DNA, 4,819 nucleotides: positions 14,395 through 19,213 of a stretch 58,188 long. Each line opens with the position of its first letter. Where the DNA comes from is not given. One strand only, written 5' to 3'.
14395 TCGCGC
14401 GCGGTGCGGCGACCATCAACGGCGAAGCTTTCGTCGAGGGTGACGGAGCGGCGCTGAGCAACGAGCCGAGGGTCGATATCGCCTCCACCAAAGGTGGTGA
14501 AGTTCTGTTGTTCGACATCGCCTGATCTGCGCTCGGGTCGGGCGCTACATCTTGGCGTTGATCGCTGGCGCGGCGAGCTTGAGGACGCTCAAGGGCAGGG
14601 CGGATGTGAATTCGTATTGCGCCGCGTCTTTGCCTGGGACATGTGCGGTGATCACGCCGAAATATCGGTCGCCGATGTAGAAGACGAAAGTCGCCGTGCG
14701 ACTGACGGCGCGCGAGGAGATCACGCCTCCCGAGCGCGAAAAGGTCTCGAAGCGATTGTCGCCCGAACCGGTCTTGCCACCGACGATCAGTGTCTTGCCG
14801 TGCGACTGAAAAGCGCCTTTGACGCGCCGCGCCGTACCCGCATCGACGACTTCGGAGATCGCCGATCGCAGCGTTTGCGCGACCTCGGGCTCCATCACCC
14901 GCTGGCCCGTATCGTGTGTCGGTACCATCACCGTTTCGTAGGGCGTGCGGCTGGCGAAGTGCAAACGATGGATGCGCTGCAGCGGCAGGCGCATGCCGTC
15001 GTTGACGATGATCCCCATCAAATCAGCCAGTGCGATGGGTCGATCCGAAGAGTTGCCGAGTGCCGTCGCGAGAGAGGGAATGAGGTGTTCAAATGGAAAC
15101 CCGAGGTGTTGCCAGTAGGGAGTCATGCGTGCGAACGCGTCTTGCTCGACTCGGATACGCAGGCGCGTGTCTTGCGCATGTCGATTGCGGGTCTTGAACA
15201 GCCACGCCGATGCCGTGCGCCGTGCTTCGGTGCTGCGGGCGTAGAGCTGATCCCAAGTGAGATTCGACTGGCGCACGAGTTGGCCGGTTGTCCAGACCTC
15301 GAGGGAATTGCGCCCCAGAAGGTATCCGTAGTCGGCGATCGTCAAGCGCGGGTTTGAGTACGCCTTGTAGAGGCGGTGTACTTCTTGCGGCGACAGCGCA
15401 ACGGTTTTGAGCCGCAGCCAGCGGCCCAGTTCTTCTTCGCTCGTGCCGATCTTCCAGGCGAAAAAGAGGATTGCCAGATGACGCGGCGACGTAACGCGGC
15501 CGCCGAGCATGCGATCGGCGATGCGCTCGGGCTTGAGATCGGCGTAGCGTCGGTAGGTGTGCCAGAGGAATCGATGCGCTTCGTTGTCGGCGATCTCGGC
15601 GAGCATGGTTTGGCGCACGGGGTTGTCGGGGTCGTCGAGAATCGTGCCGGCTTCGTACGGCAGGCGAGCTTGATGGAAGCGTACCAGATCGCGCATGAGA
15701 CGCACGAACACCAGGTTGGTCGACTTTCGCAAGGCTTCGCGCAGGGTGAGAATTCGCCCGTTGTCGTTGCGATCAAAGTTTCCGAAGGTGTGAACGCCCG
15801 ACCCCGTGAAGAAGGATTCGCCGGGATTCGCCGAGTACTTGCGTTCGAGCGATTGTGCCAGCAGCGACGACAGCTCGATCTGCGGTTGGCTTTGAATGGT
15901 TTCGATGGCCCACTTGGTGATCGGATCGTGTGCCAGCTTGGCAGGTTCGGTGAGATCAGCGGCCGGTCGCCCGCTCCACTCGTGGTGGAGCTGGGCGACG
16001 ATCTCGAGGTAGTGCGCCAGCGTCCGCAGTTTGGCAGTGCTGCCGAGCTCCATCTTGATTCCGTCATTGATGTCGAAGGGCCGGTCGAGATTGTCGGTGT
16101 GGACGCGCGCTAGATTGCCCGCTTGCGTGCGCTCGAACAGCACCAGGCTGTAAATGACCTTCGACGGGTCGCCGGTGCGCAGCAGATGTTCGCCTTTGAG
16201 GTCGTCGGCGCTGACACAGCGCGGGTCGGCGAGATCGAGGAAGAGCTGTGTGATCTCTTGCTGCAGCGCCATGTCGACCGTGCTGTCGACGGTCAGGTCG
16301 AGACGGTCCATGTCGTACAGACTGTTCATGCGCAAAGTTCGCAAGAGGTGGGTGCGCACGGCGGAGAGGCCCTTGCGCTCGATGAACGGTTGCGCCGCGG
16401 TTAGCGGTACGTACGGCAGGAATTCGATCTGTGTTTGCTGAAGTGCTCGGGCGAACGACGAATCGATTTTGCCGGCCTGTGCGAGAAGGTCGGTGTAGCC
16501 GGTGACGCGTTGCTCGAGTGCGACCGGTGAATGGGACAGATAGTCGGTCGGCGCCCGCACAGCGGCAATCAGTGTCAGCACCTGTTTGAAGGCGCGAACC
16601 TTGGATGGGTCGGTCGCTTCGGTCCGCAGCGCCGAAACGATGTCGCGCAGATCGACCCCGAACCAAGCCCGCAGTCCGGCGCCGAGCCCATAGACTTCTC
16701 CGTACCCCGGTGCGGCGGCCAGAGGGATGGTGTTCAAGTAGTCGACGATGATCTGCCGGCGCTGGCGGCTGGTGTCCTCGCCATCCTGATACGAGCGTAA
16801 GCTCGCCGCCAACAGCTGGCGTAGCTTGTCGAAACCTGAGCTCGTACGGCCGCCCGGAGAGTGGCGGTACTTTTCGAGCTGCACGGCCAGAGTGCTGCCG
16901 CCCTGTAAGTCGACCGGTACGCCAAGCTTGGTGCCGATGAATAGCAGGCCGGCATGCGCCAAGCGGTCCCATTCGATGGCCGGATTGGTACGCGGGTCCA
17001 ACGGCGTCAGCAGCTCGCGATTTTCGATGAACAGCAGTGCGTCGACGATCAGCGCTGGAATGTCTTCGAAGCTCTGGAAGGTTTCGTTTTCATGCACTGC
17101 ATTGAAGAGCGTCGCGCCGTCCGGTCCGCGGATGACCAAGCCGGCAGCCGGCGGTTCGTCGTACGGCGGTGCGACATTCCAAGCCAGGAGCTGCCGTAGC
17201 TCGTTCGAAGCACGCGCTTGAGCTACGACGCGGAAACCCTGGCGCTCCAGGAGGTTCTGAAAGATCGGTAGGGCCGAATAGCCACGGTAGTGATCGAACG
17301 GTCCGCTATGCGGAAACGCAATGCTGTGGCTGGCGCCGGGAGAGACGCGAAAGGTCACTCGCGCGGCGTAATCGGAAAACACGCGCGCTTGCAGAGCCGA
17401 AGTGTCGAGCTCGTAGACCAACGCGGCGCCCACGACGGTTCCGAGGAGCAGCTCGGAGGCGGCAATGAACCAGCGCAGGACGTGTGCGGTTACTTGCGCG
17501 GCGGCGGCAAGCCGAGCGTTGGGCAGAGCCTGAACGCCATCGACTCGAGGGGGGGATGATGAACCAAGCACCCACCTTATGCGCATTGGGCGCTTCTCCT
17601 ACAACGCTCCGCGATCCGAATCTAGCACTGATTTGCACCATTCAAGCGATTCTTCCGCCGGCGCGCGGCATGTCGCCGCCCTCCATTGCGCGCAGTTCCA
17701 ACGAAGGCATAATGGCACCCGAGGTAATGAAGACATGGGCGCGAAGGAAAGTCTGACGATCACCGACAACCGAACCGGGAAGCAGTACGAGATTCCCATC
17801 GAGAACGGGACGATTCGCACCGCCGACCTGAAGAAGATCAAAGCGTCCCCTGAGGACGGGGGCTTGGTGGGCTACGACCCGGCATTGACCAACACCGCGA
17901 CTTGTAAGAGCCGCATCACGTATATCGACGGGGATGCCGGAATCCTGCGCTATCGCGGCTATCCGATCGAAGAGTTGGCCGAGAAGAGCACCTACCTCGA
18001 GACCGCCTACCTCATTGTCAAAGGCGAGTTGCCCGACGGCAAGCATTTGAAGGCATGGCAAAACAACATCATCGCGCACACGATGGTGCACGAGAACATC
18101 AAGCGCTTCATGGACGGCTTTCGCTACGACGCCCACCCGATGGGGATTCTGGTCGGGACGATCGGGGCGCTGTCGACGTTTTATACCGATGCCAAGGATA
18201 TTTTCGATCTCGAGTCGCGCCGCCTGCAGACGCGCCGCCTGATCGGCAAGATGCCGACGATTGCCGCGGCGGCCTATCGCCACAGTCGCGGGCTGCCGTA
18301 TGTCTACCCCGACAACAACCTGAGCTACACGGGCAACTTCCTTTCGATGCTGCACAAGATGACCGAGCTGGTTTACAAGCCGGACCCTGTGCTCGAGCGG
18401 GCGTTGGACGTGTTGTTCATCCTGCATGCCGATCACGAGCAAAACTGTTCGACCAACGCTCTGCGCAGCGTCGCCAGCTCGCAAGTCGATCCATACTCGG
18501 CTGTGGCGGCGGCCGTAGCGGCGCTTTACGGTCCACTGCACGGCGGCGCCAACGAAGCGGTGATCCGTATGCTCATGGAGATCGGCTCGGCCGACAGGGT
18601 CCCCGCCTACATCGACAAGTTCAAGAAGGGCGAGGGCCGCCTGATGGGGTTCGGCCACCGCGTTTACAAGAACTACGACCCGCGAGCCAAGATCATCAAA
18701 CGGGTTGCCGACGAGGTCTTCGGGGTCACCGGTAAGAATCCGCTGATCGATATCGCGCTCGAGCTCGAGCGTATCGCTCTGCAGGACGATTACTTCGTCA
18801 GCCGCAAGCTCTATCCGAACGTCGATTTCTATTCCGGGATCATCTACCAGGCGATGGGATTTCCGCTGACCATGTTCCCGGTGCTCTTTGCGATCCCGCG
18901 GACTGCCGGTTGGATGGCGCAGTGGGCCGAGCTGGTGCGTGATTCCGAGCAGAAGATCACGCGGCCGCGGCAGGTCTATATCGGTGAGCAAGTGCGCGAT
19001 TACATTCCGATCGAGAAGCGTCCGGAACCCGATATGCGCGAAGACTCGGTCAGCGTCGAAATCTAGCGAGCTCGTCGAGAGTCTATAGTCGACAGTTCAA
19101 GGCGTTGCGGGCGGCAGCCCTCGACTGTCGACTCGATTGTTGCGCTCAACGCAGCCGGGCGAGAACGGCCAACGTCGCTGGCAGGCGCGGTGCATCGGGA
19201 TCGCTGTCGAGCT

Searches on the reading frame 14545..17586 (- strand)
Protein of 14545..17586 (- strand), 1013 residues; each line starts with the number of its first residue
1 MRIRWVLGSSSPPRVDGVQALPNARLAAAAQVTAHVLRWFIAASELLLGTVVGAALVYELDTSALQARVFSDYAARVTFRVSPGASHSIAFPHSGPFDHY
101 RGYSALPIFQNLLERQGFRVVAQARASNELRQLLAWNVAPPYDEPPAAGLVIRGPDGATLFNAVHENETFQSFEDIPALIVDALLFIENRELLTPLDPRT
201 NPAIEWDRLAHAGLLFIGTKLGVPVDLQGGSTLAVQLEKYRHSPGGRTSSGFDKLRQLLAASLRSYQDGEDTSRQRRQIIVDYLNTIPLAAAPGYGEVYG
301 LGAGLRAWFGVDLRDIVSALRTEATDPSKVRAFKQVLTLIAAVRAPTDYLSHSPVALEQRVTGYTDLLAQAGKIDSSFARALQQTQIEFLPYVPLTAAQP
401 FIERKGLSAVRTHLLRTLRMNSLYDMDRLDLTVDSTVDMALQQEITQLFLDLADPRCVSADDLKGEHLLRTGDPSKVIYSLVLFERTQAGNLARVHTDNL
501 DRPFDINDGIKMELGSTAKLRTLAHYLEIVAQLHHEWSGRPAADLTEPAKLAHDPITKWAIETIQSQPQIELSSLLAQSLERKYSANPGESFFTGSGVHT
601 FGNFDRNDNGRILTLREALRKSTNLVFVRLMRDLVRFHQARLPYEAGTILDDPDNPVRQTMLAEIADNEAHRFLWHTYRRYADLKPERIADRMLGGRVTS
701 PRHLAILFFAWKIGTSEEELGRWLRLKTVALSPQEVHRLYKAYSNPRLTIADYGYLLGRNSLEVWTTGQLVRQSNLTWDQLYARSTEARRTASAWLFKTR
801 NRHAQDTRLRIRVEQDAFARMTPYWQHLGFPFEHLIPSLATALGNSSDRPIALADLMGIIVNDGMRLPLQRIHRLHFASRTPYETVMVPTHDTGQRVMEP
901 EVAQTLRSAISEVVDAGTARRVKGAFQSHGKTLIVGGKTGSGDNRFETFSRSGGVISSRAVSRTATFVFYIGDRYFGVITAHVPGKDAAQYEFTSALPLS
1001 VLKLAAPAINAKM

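Call 62: search_protein_families(library=pfam, proteins=[window:14545-17586:-], max_evalue=0.00001)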
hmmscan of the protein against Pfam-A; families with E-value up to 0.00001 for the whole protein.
window:14545-17586:- (1013 aa): 2 families
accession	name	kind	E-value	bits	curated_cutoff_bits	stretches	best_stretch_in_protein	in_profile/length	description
PF00912.28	Transgly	-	2.6e-15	56.7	27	1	164-360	10-169/178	Transglycosylase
PF00905.27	Transpeptidase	-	3.6e-09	36.7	22.1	0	843-942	158-242/299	Penicillin binding protein transpeptidase domain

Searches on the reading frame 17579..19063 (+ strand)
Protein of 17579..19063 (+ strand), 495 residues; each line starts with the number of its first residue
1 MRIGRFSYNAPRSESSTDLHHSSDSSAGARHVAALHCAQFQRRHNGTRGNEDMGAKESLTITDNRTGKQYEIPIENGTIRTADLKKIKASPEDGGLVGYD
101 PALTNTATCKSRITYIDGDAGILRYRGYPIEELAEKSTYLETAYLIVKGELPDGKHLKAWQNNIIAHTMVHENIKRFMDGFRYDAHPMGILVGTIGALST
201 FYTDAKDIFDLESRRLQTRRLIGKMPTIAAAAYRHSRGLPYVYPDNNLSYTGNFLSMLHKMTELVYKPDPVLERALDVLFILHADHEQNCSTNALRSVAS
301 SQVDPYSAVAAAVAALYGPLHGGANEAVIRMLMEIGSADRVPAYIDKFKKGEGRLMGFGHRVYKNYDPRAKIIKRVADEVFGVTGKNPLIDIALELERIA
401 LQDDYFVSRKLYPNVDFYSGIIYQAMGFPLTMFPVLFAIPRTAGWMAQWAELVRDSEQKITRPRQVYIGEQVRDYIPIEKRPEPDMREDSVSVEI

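Call 62: search_protein_families(library=pfam, proteins=[window:17579-19063:+], max_evalue=0.00001)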
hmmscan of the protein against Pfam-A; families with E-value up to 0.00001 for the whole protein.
window:17579-19063:+ (495 aa): 1 family
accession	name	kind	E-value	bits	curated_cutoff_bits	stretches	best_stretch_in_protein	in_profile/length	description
PF00285.26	Citrate_synt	-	3.5e-138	461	27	1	103-464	2-357/357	Citrate synthase, C-terminal domain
